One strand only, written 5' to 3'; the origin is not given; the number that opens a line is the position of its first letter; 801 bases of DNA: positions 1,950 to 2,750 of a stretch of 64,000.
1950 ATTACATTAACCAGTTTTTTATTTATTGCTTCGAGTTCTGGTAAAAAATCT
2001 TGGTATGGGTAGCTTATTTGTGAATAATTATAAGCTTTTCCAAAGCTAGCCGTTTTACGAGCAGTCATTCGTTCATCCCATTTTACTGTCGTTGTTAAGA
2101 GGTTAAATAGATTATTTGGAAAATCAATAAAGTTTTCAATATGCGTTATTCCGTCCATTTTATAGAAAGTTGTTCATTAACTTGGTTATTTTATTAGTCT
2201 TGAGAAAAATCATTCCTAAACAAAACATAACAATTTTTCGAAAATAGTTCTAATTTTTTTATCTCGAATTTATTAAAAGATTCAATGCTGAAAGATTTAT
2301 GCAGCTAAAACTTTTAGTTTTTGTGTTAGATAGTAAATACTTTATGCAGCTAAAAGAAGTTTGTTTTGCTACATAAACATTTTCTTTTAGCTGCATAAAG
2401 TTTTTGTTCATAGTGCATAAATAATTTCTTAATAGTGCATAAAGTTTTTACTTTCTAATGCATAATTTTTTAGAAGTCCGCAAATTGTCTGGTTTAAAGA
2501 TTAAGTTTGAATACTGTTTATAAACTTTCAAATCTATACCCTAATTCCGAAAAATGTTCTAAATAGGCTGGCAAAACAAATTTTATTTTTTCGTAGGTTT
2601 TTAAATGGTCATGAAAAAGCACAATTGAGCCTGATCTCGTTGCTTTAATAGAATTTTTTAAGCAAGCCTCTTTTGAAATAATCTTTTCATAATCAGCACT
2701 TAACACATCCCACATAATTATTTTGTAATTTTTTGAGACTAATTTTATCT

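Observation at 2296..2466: Iteron-like 22-bp direct repeats plus a perfect 19-bp inverted repeat between the deacetylase gene and alkB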

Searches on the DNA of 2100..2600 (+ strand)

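Call 14: search_dna_similar(query=window:2160-2517:+, collection=plasmids, mode=distant, max_evalue=0.01)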
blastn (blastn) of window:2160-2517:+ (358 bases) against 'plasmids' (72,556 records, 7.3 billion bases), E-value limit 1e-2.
No match.

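Call 54: search_rna_families(source=window, start=2100, end=2600, threshold=evalue, max_evalue=10)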
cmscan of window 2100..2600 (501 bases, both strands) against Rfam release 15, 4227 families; matches with E-value up to 10: 18.
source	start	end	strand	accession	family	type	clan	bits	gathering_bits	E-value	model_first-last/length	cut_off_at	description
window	2286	2410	+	RF04225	MIR7502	Gene; miRNA;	-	33.2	71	0.044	1-143/143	no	MIR7502 microRNA precursor family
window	2331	2453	-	RF04225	MIR7502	Gene; miRNA;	-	32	71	0.071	1-143/143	no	MIR7502 microRNA precursor family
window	2331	2410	-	RF01912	mir-2807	Gene; miRNA;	-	28.2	54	0.03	1-84/84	no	mir-2807 microRNA precursor family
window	2330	2409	-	RF03996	mir-3012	Gene; miRNA;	-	27.3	90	0.0053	1-68/68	no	mir-3012 microRNA precursor family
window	2327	2409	-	RF03709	MIR1878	Gene; miRNA;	-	23.9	70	0.039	1-100/100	no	MIR1878 microRNA precursor family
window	2335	2405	+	RF03616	MIR1888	Gene; miRNA;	-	22.6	72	0.064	14-89/101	no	MIR1888 microRNA precursor family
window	2333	2412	-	RF04157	MIR9486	Gene; miRNA;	-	21.6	100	0.068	1-119/119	no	MIR9486 microRNA precursor family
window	2482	2557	-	RF03303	mir-973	Gene; miRNA;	-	21.4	63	0.16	1-84/84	no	mir-973 microRNA precursor family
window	2345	2427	+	RF00561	SNORA40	Gene; snRNA; snoRNA; HACA-box;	-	21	51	0.29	1-128/128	no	Small nucleolar RNA SNORA40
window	2346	2396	+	RF03918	mir-4922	Gene; miRNA;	-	18.3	82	1.9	1-65/65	no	mir-4922 microRNA precursor family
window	2339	2401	+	RF04156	MIR2670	Gene; miRNA;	-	17.9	117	0.21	1-200/200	no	MIR2670 microRNA precursor family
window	2277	2344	+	RF02699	Avashort_thermometer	Cis-reg; thermoregulator;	-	17.9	88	0.68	1-59/59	no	Avashort 5' UTR thermometer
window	2342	2397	-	RF04150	MIR2655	Gene; miRNA;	-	17.7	122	2.2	1-267/267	no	MIR2655 microRNA precursor family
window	2331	2414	-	RF02436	SpF43_sRNA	Gene; sRNA;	-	17.3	70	1.3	1-99/99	no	Streptococcus sRNA SpF43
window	2187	2230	-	RF00538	snoCD11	Gene; snRNA; snoRNA; CD-box;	-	15.9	60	5.1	1-75/75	no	Small nucleolar RNA CD11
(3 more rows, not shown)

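Call 56: search_dna_similar(query=window:2270-2500:+, collection=phages, mode=distant, max_evalue=0.1)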
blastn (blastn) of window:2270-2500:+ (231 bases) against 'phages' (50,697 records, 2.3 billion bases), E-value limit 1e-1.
No match.
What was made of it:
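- There is no blastn similarity to 72,556 plasmids or 50,697 phages (calls 14, 56).
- Tried and rejected: No match (calls 14, 56).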
